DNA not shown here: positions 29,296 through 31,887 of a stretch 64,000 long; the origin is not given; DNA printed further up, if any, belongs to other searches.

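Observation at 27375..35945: Complete ABC-transporter-dependent O-polysaccharide machine: Wzm, Wzt with a glycan-binding domain, a WbdD-like kinase-methyltransferase terminator, and a 1400-aa GT4-GT2-GT4-MTase polymerase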

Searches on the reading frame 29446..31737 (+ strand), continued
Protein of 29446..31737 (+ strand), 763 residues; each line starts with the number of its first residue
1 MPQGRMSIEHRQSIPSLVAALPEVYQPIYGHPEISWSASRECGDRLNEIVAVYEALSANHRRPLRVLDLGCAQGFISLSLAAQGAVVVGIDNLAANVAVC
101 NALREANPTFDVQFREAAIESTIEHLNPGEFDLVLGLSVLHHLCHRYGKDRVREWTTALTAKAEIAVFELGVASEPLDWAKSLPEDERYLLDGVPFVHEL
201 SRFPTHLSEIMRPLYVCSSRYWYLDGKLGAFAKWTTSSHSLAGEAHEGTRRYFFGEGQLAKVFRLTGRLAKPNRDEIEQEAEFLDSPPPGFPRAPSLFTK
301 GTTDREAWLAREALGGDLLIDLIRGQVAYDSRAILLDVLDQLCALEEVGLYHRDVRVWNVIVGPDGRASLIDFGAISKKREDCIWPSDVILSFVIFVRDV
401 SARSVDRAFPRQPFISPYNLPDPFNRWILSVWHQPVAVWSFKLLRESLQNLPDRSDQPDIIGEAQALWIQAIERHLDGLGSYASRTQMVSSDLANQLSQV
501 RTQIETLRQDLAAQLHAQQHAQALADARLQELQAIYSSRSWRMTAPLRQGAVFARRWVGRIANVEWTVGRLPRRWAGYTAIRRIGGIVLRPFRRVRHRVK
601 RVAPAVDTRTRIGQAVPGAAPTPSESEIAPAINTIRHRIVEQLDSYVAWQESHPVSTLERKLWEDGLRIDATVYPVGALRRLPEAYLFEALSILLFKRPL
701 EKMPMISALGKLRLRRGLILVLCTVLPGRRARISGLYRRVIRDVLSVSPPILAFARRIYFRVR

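Call 60: predict_structure(alignment_id=A2)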
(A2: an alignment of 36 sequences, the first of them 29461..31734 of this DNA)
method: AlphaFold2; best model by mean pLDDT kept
length: 758 residues; sequences in the alignment: 36
mean_pLDDT: 79.6   pTM: 0.66
mean pLDDT of the five models: 79.6, 79.4, 77.5, 76.9, 76.6
residues with pLDDT >= 90: 398; 70-90: 134; 50-70: 100; < 50: 126
segments of 3 or more residues with pLDDT < 50: 1-3, 562-568, 598-618, 620-623, 662-680, 682-684, 686-733, 735-743, 756-758
pLDDT, mean of each block of 10 residues (from residue 1): 67 93 93 86 98 97 92 98 97 97 98 96 98 96 97 97 97 95 96 95 91 98 97 85 94 97 95 97 93 97 97 95 97 98 96 95 96 92 93 94 64 90 92 96 84 75 90 84 84 86 87 88 82 60 69 61 49 57 52 54 40 44 59 74 66 57 43 44 47 33 34 34 39 45 51 48
secondary structure, 60 per line:
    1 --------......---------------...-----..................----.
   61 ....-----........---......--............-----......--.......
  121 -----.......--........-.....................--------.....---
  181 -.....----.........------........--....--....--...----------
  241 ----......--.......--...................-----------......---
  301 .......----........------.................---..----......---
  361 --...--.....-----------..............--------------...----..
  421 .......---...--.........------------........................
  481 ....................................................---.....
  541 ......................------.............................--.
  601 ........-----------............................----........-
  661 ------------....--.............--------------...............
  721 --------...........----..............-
elements in order (helices of 4 or more, strands of 3 or more residues): H9-14 H38-55 E60-64 H70-77 E81-86 H89-100 E106-111 H114-120 E126-132 H135-142 H144-157 E158-164 H173-177 H182-186 E191-199 E206-213 E216-219 E222-225 E228-230 E245-250 E253-259 H262-280 E292-297 E301-307 H314-319 H326-342 E355-357 E363-365 H384-397 H419-427 H436-444 H457-532 H536-562 H569-597 H600-608 H620-647 H652-659 H673-676 H679-691 H706-720 H729-739 H744-757

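Call 62: fold_search(model_id=the predicted structure, library=pdb)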
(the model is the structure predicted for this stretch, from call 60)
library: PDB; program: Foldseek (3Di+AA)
matches with E <= 10: 1998; with E <= 0.001: 1927
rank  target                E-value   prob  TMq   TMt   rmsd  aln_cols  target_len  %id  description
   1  4ax8                  2.0e-46  1.00  0.53  0.88   3.4       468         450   38  Medium resolution structure of the bifunctional kinase- methyltransferase WbdD (released 2012-10-03)
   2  4azt                  1.9e-45  1.00  0.52  0.88   3.2       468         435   38  Co-crystal structure of WbdD and kinase inhibitor LY294002. (released 2012-09-26)
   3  4azs                  2.2e-44  1.00  0.52  0.87   3.4       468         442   38  High resolution (2.2 A) crystal structure of WbdD. (released 2012-09-26)
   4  4uw0                  9.3e-44  1.00  0.57  0.84   4.5       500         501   39  Low resolution structure of WbdD with C-terminal bundle ordered to residue 505 (released 2014-08-27)
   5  4azw                  6.9e-43  1.00  0.52  0.93   1.8       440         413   39  Crystal structure of monomeric WbdD. (released 2012-09-26)
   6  5t38                  1.9e-08  1.00  0.22  0.60   6.0       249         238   18  Crystal Structure of the N-terminal domain of EvdMO1 with SAH bound (released 2017-09-06)
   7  6hm7                  1.9e-08  1.00  0.19  0.45  11.7       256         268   15  CRYSTAL STRUCTURE OF SPLEEN TYROSINE KINASE (SYK) IN COMPLEX WITH A 2-(PHENOXYMETHYL)PYRIDINE INHIBITOR (released 2018-10-10)
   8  4wnm                  2.4e-08  1.00  0.19  0.44  12.4       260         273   14  SYK catalytic domain in complex with a potent triazolopyridine inhibitor (released 2016-01-20)
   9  4nec_C                3.2e-08  1.00  0.17  0.49   4.8       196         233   20  Conversion of a Disulfide Bond into a Thioacetal Group during Echinomycin Biosynthesis (released 2014-01-15)
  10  5t39                  4.4e-08  1.00  0.22  0.62   5.9       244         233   18  Crystal Structure of the N-terminal domain of EvdMO1 in the presence of SAH and D-fucose (released 2017-09-06)
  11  7qhg_B                5.2e-08  1.00  0.21  0.49   8.1       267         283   15  LIM domain kinase 2 (LIMK2) in complex with TH-470 (released 2021-12-22)
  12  4nec_B                5.8e-08  1.00  0.18  0.48   4.9       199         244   21  Conversion of a Disulfide Bond into a Thioacetal Group during Echinomycin Biosynthesis (released 2014-01-15)
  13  8rrz                  5.8e-08  1.00  0.19  0.46  11.8       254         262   14  Crystal structure of SYK kinase in complex with compound 1 (released 2024-04-24)
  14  2x2m_A                6.5e-08  1.00  0.19  0.43  11.6       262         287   16  Crystal Structure of phosphorylated RET tyrosine kinase domain with inhibitor (released 2010-02-09)
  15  4xg2                  6.5e-08  1.00  0.18  0.46  12.9       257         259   14  Crystal structure of ligand-free Syk (released 2015-12-30)
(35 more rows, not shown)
